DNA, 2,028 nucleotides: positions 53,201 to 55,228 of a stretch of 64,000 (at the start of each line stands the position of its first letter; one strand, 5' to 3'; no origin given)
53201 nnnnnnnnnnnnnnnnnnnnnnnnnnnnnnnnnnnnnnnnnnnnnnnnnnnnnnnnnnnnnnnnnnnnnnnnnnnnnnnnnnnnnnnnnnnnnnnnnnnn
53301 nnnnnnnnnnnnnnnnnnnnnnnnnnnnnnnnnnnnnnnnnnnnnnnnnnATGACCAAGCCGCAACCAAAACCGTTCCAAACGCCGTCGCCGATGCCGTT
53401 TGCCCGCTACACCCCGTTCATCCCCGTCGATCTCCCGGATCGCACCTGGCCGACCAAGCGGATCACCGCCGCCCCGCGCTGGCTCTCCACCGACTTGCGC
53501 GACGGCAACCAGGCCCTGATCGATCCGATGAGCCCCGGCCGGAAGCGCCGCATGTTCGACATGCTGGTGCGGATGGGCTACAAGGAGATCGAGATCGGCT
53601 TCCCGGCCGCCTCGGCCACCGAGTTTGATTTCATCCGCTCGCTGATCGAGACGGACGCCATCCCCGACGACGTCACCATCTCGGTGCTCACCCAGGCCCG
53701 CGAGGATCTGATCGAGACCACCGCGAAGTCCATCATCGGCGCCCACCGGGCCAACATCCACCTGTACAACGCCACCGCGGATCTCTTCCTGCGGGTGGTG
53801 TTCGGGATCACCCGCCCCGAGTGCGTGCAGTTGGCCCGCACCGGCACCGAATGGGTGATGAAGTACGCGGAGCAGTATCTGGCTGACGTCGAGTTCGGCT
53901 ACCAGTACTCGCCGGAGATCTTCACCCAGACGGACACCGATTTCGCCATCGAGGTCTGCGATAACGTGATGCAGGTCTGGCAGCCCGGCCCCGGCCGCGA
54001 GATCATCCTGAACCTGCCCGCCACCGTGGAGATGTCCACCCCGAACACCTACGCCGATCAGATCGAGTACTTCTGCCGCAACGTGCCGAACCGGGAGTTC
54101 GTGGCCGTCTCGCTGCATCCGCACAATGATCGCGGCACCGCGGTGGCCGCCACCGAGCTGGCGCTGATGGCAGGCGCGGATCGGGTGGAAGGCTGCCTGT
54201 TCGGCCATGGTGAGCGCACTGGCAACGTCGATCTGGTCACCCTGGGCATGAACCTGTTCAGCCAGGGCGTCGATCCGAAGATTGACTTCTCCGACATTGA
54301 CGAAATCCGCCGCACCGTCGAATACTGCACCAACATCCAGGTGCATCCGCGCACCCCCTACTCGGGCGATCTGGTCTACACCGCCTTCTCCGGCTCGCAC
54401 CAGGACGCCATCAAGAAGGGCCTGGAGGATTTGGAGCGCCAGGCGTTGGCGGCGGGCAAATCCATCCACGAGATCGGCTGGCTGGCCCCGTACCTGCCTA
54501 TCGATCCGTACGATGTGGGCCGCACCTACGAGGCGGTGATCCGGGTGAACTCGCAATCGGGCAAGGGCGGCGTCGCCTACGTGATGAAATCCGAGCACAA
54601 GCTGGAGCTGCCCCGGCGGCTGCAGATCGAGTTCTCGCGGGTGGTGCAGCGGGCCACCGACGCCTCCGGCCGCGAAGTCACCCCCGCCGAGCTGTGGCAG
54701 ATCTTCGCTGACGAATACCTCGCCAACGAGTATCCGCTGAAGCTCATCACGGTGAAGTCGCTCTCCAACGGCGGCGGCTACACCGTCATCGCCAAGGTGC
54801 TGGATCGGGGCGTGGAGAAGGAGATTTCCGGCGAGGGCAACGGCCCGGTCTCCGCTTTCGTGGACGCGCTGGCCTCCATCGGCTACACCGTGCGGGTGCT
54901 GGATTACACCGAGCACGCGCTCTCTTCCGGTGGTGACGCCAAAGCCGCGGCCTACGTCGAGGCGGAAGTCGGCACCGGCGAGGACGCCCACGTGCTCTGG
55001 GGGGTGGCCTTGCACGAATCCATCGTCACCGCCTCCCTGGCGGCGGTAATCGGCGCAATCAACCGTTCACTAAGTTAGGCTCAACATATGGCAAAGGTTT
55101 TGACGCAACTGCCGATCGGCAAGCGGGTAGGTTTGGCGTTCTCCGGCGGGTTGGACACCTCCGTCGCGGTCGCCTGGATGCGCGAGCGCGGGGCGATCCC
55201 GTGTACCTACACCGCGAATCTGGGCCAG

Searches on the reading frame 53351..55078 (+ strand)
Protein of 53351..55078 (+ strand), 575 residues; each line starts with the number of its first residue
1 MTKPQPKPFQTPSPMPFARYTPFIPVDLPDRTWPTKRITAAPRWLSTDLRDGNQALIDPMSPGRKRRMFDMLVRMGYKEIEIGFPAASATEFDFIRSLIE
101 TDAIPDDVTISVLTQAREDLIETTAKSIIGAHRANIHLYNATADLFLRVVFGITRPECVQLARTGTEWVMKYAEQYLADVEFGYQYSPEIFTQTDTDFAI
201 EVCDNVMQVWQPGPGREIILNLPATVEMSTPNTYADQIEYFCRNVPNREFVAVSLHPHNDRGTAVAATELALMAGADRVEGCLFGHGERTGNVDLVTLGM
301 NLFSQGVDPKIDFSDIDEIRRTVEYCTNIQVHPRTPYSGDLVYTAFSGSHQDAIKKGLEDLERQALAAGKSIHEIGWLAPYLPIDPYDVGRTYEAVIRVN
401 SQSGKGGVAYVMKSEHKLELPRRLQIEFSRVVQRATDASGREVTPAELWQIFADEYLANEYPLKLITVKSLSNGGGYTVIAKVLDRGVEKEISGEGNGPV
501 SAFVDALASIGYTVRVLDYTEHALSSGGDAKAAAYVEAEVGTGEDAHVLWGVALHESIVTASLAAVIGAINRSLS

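Call 6: find_related_loci(query=window:53351-55075:+, collection=genome_contigs, flank=1500)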
Query window:53351-55075:+ (575 aa) in genome_contigs; peptide patterns used: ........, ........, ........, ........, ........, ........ (x = any residue, [..] = any of these).
206 stretches matched a pattern; 154 encode a relative of the query (tblastn E <= 1e-3); the best 80 are kept; 80 distinct loci.
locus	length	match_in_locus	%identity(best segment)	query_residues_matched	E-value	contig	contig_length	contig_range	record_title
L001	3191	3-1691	92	12-574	0e+0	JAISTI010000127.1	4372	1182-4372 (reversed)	MAG: Propionibacteriaceae bacterium isolate Md513_bin133 k119_547542, whole genome shotgun sequence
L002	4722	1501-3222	83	1-574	0e+0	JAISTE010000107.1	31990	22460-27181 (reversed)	MAG: Propionibacteriaceae bacterium isolate Md513_bin123 k119_32060, whole genome shotgun sequence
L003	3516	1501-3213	80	2-572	0e+0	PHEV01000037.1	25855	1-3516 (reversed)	MAG: Actinobacteria bacterium HGW-Actinobacteria-5 08E140C01_scaffold_1328, whole genome shotgun sequence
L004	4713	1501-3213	81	2-572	0e+0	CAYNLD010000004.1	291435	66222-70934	MAG TPA_asm: uncultured Propionibacteriaceae bacterium isolate binchicken_co26_127 genome assembly, contig: NODE_17_leng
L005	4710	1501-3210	81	2-571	0e+0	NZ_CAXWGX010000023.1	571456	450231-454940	Propionicimonas sp. T2.31MG-18 isolate Propionicimonas sp. T2.31MG-18 scaffold_3, whole genome shotgun sequence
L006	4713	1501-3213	80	2-572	0e+0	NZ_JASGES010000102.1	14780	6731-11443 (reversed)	MAG: Propionicimonas sp. isolate 7M027 JMF-2106-05-0007A.bin.27_101, whole genome shotgun sequence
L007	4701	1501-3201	81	2-568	0e+0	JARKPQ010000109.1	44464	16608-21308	MAG: Propionicimonas sp. isolate D180_maxbin.014 k141_195525, whole genome shotgun sequence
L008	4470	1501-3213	80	2-572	0e+0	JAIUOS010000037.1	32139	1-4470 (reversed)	MAG: Actinomycetota bacterium isolate PROP2 3300009517-bin.5~Ga0102832_1000847, whole genome shotgun sequence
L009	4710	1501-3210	80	2-571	0e+0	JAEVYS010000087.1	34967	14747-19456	MAG: Actinomycetes bacterium isolate OH_PBB_141 k127_1757536, whole genome shotgun sequence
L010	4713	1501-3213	80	2-572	0e+0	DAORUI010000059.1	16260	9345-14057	MAG TPA_asm: Propionicimonas sp. isolate AMR_MDS_5269 NODE_3302_length_16260_cov_8.250849, whole genome shotgun sequence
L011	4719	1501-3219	78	2-574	0e+0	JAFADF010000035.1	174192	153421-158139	MAG: Actinomycetes bacterium isolate OH_SBB_7 k127_760523, whole genome shotgun sequence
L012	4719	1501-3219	78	2-574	0e+0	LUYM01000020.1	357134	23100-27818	MAG: Actinomycetales bacterium Actino_02 Actino_02_contig_5143, whole genome shotgun sequence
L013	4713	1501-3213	81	2-572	0e+0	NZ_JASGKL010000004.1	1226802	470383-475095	MAG: Propionicimonas sp. isolate 5N585 JMF-2111-06-0005.ont.bin.585_3, whole genome shotgun sequence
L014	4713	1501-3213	75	2-573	0e+0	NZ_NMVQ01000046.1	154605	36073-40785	Enemella dayhoffiae strain NML 130396 NML130396_8, whole genome shotgun sequence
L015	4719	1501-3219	73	2-574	0e+0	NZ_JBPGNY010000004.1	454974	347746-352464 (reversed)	Enemella sp. A6 NODE_4_length_454974_cov_103.525769, whole genome shotgun sequence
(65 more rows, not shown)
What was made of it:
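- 53351..55078 (+): leuA (2-isopropylmalate synthase, 575 aa), the regulated gene. 60-92% identical to actinobacterial LeuA (call 6).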

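Call 51: search_protein_families(library=pfam, proteins=[window:53351-55075:+])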
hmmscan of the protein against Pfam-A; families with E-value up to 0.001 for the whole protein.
window:53351-55075:+ (575 aa): 3 families
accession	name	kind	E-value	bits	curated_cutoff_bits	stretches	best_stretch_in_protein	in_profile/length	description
PF00682.25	HMGL-like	-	3.8e-73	246.5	29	1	42-323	2-260/260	HMGL-like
PF22615.1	IPMS_D2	-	1.1e-32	112.6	27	1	340-413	1-66/66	Alpha-isopropylmalate synthase, post-catalytic domain-like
PF08502.15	LeuA_dimer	-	9.6e-27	93.9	24.9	1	442-573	1-130/131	LeuA allosteric (dimerisation) domain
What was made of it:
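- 53351..55078 (+): Pfam HMGL-like, IPMS_D2 and LeuA_dimer (call 51).
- On LEU element (actinobacterial leuA leader): leuA runs 53351-55078 with the Pfam domains HMGL-like, IPMS_D2 and LeuA_dimer (call 51).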

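Call 52: find_encoding_contigs(protein=window:53351-55078:+, flank=1500, max_places=4)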
Protein window:53351-55078:+ (575 aa): no gene with exactly this product is on record in the collection.
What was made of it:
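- Tried and rejected: Exact-protein look-up of LeuA to find the source contig: not on record (call 52).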
